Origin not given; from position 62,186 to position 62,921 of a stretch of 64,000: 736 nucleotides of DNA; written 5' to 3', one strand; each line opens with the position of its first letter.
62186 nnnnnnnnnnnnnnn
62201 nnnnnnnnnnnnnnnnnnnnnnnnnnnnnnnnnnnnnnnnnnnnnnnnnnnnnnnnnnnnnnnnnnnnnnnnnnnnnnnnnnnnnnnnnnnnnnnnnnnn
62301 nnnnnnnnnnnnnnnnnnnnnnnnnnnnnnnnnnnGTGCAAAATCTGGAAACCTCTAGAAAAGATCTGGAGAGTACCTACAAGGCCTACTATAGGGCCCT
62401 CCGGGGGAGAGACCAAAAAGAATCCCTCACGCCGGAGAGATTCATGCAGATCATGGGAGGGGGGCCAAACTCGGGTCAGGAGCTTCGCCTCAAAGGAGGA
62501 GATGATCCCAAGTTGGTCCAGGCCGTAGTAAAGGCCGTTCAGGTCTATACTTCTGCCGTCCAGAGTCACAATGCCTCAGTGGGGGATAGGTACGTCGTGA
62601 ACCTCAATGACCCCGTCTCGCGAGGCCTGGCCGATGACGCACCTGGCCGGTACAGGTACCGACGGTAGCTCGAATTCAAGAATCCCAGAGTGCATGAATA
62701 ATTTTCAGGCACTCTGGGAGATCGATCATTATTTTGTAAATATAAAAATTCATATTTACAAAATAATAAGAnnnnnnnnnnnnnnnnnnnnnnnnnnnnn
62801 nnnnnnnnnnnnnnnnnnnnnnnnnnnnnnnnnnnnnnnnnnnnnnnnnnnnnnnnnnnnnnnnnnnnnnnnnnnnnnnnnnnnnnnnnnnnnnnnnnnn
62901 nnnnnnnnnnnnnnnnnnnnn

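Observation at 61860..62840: GC-rich cassette inserted at the 5' end of alkD, flanked by a decayed duplicate of the alkD start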

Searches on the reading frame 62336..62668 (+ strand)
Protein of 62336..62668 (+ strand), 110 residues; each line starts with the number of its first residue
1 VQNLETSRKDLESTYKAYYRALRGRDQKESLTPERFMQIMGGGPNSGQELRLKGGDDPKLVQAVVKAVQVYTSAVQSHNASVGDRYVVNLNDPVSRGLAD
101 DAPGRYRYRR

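Call 8: search_protein_families(library=pfam, proteins=[window:62336-62668:+], max_evalue=1)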
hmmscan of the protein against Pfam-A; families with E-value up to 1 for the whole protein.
window:62336-62668:+ (110 aa): 0 families

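Call 9: search_protein_families(library=phrogs, proteins=[window:62336-62668:+], max_evalue=1)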
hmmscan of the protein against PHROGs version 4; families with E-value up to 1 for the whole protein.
window:62336-62668:+ (110 aa): 1 family
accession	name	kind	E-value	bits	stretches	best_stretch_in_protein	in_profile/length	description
phrog_35801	-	unknown function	0.22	12.8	1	55-88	12-45/121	-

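Call 10: find_homologous_proteins(query=window:62336-62668:+, max_evalue=0.01)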
Query window:62336-62668:+ (110 aa): 1 proteins with E <= 0.01 among 4 candidates.
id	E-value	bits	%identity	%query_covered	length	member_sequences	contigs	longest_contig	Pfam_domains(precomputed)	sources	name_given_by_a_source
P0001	2.1e-40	155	100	67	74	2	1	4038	-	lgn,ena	-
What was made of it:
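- Tried and rejected: The k-mer search found only itself (call 10).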

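Call 12: find_encoding_contigs(protein=P0001, flank=5000)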
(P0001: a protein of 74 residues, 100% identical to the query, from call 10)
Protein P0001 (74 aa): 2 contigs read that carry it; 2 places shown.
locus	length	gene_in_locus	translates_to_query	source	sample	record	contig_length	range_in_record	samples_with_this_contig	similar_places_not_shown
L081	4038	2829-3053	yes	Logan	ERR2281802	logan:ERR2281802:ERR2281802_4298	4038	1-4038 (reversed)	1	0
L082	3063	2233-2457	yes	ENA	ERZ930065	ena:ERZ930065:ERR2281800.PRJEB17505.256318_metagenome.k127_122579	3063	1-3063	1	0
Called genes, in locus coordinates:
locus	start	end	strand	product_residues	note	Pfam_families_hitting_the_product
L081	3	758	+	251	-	?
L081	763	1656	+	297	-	PF00892:EamA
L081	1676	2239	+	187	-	PF02525:Flavodoxin_2 (weak), PF03358:FMN_red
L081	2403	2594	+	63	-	-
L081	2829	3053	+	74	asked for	-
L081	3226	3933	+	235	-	PF08713:DNA_alkylation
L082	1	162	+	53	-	?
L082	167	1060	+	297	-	PF00892:EamA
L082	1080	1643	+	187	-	PF02525:Flavodoxin_2 (weak), PF03358:FMN_red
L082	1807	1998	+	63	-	-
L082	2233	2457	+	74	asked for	-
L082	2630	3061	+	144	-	?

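Call 37: find_related_loci(query=window:62336-62668:+, collection=viral_contigs, flank=5000)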
Query window:62336-62668:+ (110 aa) in viral_contigs; peptide patterns used: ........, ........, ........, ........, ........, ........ (x = any residue, [..] = any of these).
18 stretches matched a pattern, but none encodes a relative of the query by tblastn (E <= 1e-3).

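Call 39: search_protein_representatives(protein=window:62336-62668:+)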
Query: 110 residues. Proteins with E-value up to 0.001 (for the whole library): 4; up to 1e-10: 1; up to 1e-30: 1. The best 4 are listed.
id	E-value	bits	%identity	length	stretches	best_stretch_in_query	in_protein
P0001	6.8e-41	154.8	100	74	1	37-110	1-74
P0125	1.0e-08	51.5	30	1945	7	32-99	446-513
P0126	4.6e-06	42.9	27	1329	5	29-85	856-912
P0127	5.8e-06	42.6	26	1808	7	21-105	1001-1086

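Call 40: predict_structure(protein=window:62336-62668:+)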
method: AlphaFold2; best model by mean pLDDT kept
length: 110 residues; sequences in the alignment: 1
mean_pLDDT: 53.9   pTM: 0.43
mean pLDDT of the five models: 53.9, 47.0, 45.8, 40.6, 39.8
residues with pLDDT >= 90: 0; 70-90: 12; 50-70: 46; < 50: 52
segments of 3 or more residues with pLDDT < 50: 26-28, 43-52, 79-110
pLDDT, mean of each block of 10 residues (from residue 1): 65 69 54 52 45 58 70 59 41 43 38
secondary structure, 60 per line:
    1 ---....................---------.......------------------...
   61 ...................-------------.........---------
elements in order: H4-23 H33-39 H58-79 H93-101
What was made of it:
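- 62336..62668 (+): orf110: 110-aa GC-rich ORFan, GTG start, SD AGGAGA. AF2 model has pLDDT 54 and is helical (call 40).
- Tried and rejected: Too poor (pLDDT 54) to justify a fold search (call 40).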

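Call 41: search_protein_families(library=pfam, proteins=[P0125, P0126, P0127], max_evalue=0.01)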
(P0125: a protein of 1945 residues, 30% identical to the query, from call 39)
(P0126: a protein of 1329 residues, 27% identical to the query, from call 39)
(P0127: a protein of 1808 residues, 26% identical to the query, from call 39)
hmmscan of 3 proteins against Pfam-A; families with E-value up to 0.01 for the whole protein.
P0125 (1945 aa): 14 families
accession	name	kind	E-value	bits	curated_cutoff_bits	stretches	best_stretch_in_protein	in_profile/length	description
PF09134.16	Invasin_D3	-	9e-249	805.8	33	15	1829-1920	6-97/98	Invasin, domain 3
PF02369.22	Big_1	-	1.2e-143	468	34.9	15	428-505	2-80/93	Bacterial Ig-like domain (group 1)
PF18911.6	PKD_4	-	7.9e-20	71.1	27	1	320-393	4-76/85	PKD domain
PF10282.15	Lactonase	-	6.8e-19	68.7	21.7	2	165-320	23-193/344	Lactonase, 7-bladed beta-propeller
PF00801.26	PKD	-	1.3e-16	60.8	23.5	1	327-392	9-72/80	PKD domain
PF24195.1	DUF7420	-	3.3e-15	56.8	27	0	435-466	15-46/124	Family of unknown function (DUF7420)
PF21783.3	YNCE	-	7.1e-15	55.6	27.1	2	149-237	43-127/339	YNCE-like beta-propeller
PF24063.1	DUF7363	-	2.2e-08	35.1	28.3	0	522-559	9-46/107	Domain of unknown function (DUF7363)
PF22352.2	K319L-like_PKD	-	2e-06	28.2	27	1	334-393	13-76/84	K319L-like, PKD domain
PF02239.22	Cytochrom_D1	-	4.6e-06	25.9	25.5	0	63-168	240-350/368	Cytochrome D1 heme domain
PF01731.26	Arylesterase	-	7.5e-06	26.5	21.3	0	179-209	54-84/86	Arylesterase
PF01436.27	NHL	-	0.0002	21.7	20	0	223-248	3-27/28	NHL repeat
PF01187.23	MIF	-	0.0013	19.5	22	0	621-647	30-56/114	Macrophage migration inhibitory factor (MIF)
PF22820.2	TcaA_3rd_4th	-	0.005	17.2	27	0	1870-1892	28-50/73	TcaA protein 3rd/4th domain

P0126 (1329 aa): 9 families
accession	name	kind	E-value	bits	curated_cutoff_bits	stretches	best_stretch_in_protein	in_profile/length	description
PF13424.12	TPR_12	-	1.2e-10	41.8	30.1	0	1095-1130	42-77/77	Tetratricopeptide repeat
PF07719.23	TPR_2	-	6.8e-10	38.7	27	0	1146-1175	3-32/34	Tetratricopeptide repeat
PF20308.4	TPR-S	-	3e-07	31.4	27.6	0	707-816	2-92/102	Tetratricopeptide Repeats-Sensor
PF13374.12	TPR_10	-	6e-07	29.7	27.5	0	914-951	2-39/42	Tetratricopeptide repeat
PF25199.1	nSTAND_NTPase5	-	1.3e-06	28.7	34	1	266-376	27-133/145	Novel STAND NTPase 5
PF12862.13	ANAPC5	-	2.1e-05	25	23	0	1103-1135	43-75/91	Anaphase-promoting complex subunit 5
PF24575.1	TPR_Slam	-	8.6e-05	23.4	35.2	0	983-1011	63-93/104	Surface lipoprotein assembly modifier, N-terminal TPR repeats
PF25524.1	RSLD_CPSF6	-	0.0025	18.4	27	0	824-854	16-46/96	CPSF6-like, RSLD domain, N-terminal region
PF13191.12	AAA_16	-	0.0034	18.3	32.6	1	274-312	21-57/167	AAA ATPase domain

P0127 (1808 aa): 8 families
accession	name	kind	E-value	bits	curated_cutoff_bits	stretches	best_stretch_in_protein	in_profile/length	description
PF13374.12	TPR_10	-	1.3e-30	104.9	27.5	0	1296-1330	1-35/42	Tetratricopeptide repeat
PF07719.23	TPR_2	-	3.4e-27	92.7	27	0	699-731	1-33/34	Tetratricopeptide repeat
PF13424.12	TPR_12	-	9.1e-24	83.9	30.1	0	1137-1190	20-76/77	Tetratricopeptide repeat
PF10963.14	Phage_TAC_10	-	2e-05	25.1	25.7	0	809-841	49-81/82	Phage tail assembly chaperone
PF13191.12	AAA_16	-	0.00017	22.6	32.6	1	273-325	8-57/167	AAA ATPase domain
PF25199.1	nSTAND_NTPase5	-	0.00033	20.9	34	1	272-377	20-126/145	Novel STAND NTPase 5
PF00931.28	NB-ARC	-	0.0072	16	23.5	0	276-312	4-40/248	NB-ARC domain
PF01841.26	Transglut_core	-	0.0084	16.8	23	0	55-150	17-107/108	Transglutaminase-like superfamily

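Call 49: search_protein_families(library=padloc, proteins=[window:62336-62668:+], max_evalue=1)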
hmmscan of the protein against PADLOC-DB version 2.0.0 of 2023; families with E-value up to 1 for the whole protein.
window:62336-62668:+ (110 aa): 0 families

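Call 50: search_protein_families(library=ncbifam, proteins=[window:62336-62668:+], max_evalue=1)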
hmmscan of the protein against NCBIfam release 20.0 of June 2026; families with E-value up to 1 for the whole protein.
window:62336-62668:+ (110 aa): 0 families

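Call 65: search_dna_similar(query=window:62336-62668:+, collection=plasmids, mode=protein, max_evalue=0.1, max_rows=8)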
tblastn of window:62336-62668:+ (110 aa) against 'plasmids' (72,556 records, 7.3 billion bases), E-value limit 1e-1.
No match.

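Call 66: search_dna_similar(query=window:62336-62668:+, collection=phages, mode=protein, max_evalue=0.1, max_rows=8)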
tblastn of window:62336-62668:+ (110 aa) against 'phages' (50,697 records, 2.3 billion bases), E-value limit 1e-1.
No match.

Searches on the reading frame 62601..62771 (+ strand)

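Call 53: search_protein_families(library=pfam, proteins=[window:62601-62771:+], max_evalue=1)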
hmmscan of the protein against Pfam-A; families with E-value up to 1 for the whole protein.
seq(57 aa): 1 family
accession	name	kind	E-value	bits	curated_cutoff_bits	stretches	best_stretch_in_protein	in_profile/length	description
PF08163.18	DNAPKcs_CC3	-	0.11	11.8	28.9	1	20-56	301-337/389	DNA-dependent protein kinase catalytic subunit, CC3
